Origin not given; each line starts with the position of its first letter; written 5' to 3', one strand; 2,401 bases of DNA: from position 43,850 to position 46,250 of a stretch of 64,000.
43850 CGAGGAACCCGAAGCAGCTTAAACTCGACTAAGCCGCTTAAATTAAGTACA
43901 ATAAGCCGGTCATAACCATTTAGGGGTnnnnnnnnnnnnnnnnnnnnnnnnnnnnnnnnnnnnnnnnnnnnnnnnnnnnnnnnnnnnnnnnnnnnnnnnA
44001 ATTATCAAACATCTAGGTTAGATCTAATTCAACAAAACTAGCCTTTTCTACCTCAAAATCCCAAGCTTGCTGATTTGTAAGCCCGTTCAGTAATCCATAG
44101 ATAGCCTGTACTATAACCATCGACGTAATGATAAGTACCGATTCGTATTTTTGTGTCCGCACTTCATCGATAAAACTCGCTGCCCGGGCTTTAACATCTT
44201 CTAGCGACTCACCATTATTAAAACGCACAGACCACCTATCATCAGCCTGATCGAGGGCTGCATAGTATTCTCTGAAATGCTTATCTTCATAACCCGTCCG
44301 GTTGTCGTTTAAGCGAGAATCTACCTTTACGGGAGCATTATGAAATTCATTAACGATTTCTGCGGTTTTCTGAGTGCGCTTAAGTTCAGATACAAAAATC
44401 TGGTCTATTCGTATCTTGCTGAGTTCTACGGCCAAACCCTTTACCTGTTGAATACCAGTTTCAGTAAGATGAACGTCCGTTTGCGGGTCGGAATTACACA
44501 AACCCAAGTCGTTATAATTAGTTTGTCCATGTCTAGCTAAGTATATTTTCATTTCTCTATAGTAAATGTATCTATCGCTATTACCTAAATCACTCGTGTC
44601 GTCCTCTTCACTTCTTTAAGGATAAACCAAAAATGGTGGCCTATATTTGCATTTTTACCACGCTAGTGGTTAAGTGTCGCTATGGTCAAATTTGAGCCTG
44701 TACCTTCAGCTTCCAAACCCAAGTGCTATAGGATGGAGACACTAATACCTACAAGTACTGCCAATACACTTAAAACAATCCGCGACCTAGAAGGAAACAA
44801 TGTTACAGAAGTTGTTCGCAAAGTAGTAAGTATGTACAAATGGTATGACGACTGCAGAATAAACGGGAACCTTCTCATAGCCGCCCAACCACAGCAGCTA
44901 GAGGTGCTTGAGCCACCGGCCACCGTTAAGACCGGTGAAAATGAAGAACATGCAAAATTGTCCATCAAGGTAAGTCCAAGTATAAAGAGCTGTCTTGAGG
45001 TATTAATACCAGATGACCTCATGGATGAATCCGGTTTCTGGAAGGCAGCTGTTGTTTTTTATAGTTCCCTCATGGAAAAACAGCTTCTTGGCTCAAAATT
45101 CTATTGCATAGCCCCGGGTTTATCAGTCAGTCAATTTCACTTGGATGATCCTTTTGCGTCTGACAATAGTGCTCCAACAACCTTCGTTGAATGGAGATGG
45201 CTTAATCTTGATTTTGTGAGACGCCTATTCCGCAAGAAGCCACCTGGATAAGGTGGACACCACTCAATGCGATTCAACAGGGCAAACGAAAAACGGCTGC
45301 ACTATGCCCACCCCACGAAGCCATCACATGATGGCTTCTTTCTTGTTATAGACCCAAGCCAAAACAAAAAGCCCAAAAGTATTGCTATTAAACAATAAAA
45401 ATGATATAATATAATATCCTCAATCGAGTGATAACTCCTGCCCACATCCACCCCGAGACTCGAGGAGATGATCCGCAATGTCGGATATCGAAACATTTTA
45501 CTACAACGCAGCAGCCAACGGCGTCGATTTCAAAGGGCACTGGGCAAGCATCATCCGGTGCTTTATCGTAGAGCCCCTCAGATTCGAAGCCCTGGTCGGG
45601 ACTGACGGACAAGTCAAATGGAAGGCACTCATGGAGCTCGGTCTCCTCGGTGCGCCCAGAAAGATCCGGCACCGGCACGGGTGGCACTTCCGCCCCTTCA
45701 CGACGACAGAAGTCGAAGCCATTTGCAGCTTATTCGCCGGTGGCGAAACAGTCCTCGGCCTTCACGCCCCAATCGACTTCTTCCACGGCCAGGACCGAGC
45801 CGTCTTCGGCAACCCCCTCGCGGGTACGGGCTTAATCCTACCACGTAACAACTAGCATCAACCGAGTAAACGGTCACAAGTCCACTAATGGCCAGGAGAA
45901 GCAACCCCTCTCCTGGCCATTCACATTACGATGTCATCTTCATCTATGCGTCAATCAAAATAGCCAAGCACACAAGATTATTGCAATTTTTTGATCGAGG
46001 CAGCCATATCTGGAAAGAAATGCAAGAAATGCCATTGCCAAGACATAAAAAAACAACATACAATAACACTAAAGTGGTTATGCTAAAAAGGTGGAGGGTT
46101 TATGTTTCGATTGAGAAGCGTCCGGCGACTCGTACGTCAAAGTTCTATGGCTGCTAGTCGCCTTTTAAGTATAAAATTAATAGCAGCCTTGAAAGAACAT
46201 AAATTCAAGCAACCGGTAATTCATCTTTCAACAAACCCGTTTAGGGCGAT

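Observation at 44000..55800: Lower-GC island inserted at tRNA-Trp with a PA14-RHS polymorphic toxin and immunity array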

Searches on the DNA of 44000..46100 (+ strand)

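Call 87: search_dna_similar(query=window:44000-46100:+, collection=phages, mode=distant, max_rows=5)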
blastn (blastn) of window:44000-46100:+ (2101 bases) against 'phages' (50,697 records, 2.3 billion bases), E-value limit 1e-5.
No match.

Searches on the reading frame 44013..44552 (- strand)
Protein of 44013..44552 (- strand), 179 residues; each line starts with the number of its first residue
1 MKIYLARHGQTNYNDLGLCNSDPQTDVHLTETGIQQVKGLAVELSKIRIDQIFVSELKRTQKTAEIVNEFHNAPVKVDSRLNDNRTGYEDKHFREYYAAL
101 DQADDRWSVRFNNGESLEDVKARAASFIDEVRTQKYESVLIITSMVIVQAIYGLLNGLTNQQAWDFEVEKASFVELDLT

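Call 6: search_protein_families(library=pfam, proteins=[window:44013-44552:-], max_evalue=0.01)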
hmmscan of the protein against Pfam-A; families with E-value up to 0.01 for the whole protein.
window:44013-44552:- (179 aa): 1 family
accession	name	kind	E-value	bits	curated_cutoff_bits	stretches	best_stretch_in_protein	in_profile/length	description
PF00300.27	His_Phos_1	-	1.3e-37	129.8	21.7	1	3-178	1-181/194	Histidine phosphatase superfamily (branch 1)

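Call 20: find_encoding_contigs(protein=window:44013-44552:-, flank=10000, max_places=10)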
Protein window:44013-44552:- (179 aa): 2 contigs read that carry it; 2 places shown.
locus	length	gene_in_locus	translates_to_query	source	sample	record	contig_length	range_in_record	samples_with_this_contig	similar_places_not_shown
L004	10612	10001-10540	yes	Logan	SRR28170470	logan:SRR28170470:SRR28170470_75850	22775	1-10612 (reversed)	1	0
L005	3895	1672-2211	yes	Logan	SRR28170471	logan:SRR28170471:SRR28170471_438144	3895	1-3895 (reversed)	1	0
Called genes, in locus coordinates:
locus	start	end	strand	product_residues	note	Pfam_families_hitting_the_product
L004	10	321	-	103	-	-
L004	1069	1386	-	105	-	-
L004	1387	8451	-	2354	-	PF05593:RHS_repeat (faint), PF07691:PA14, PF10528:GLEYA (weak), PF07691:PA14, PF10528:GLEYA, PF07691:PA14, PF25023:TEN_YD-shell (weak)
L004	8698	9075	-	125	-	-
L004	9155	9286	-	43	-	-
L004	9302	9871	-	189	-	-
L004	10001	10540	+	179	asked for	PF00300:His_Phos_1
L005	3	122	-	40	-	?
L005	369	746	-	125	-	-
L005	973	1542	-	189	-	-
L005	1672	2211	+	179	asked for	PF00300:His_Phos_1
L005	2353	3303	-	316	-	-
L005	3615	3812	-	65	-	PF04024:PspC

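Call 43: search_protein_families(library=ncbifam, proteins=[window:44013-44549:-], max_evalue=0.01)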
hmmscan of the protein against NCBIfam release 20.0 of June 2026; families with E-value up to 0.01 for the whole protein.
window:44013-44549:- (178 aa): 20 families
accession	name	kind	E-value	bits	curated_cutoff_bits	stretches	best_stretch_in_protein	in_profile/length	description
TIGR03162.1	ribazole_cobC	equivalog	5.9e-28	97.5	162.9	1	2-174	1-175/176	alpha-ribazole phosphatase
NF011580.0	PRK15004.1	equivalog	4.8e-23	82.2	250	1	1-176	2-182/203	adenosylcobalamin/alpha-ribazole phosphatase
NF045917.1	PhserinePhPspA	equivalog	6e-23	81.6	350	1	1-174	3-181/211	phosphoserine phosphatase PspA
NF038349.1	dPGM_arch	equivalog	1.5e-22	80.4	225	1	3-176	2-170/194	2,3-diphosphoglycerate-dependent phosphoglycerate mutase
NF005567.0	PRK07238.1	equivalog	6.6e-15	55.3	326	1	2-149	180-332/378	bifunctional RNase H/acid phosphatase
TIGR03848.1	MSMEG_4193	subfamily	1e-13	51.2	203.85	1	3-133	3-136/204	MSMEG_4193 family putative phosphomutase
NF002901.0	PRK03482.1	equivalog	1.8e-13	50.6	261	1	2-138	4-144/215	2,3-diphosphoglycerate-dependent phosphoglycerate mutase GpmB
NF009994.0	PRK13463.1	equivalog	2.8e-09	37.1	277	1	2-165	5-173/203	phosphoserine phosphatase 1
TIGR00249.1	sixA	equivalog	3.1e-09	36.9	74.5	1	1-74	2-70/154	phosphohistidine phosphatase SixA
NF002217.0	PRK01112.1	equivalog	1.8e-08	34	320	1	2-71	4-71/228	2,3-bisphosphoglycerate-dependent phosphoglycerate mutase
NF002339.0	PRK01295.1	equivalog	2.6e-08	33.6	316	1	3-167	6-182/206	2,3-bisphosphoglycerate-dependent phosphoglycerate mutase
NF009993.0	PRK13462.1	equivalog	2.3e-07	30.7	226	1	2-133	8-136/203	acid phosphatase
TIGR01258.1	pgm_1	subfamily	4.8e-07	29.4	81.7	1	2-83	3-87/245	2,3-bisphosphoglycerate-dependent phosphoglycerate mutase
NF010715.0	PRK14117.1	equivalog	5.3e-06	26.1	421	1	1-86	3-91/230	phosphoglycerate mutase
NF010717.0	PRK14119.1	equivalog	8.2e-06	25.5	378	1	1-85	3-90/228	2,3-diphosphoglycerate-dependent phosphoglycerate mutase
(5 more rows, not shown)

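Call 65: search_protein_families(library=phrogs, proteins=[window:44013-44549:-], max_evalue=0.01)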
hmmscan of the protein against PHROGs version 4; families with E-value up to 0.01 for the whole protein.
window:44013-44549:- (178 aa): 1 family
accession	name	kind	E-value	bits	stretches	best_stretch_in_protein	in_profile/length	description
phrog_12933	-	unknown function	3.2e-24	87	1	1-170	3-180/197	-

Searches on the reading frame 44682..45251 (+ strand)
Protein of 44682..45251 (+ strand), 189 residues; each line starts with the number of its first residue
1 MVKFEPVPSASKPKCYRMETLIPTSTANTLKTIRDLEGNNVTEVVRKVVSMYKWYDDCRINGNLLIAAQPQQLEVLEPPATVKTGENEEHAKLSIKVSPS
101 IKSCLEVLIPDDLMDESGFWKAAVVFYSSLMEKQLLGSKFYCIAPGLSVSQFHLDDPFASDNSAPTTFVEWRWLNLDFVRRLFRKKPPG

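Call 6: search_protein_families(library=pfam, proteins=[window:44682-45251:+], max_evalue=0.01)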
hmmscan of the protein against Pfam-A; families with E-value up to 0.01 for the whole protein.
window:44682-45251:+ (189 aa): 0 families

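Call 42: search_protein_families(library=pfam, proteins=[window:44682-45248:+], max_evalue=10)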
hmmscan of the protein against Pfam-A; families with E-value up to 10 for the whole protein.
window:44682-45248:+ (189 aa): 0 families

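Call 43: search_protein_families(library=ncbifam, proteins=[window:44682-45248:+], max_evalue=0.01)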
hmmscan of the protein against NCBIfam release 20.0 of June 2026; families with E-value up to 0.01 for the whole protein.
window:44682-45248:+ (189 aa): 0 families

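Call 65: search_protein_families(library=phrogs, proteins=[window:44682-45248:+], max_evalue=0.01)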
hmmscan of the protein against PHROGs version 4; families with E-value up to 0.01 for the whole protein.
window:44682-45248:+ (189 aa): 0 families

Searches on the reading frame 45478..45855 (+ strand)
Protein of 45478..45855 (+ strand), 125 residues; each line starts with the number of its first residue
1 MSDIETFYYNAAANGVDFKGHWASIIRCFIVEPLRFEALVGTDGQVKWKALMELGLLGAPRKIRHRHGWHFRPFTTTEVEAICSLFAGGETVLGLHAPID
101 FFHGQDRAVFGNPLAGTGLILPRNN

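Call 6: search_protein_families(library=pfam, proteins=[window:45478-45855:+], max_evalue=0.01)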
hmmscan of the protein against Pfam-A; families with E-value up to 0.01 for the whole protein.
window:45478-45855:+ (125 aa): 0 families

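Call 42: search_protein_families(library=pfam, proteins=[window:45478-45852:+], max_evalue=10)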
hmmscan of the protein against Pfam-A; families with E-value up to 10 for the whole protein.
window:45478-45852:+ (125 aa): 0 families

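Call 43: search_protein_families(library=ncbifam, proteins=[window:45478-45852:+], max_evalue=0.01)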
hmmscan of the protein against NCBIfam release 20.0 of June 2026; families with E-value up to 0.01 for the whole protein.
window:45478-45852:+ (125 aa): 0 families

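Call 65: search_protein_families(library=phrogs, proteins=[window:45478-45852:+], max_evalue=0.01)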
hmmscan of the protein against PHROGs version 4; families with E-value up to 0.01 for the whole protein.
window:45478-45852:+ (125 aa): 0 families
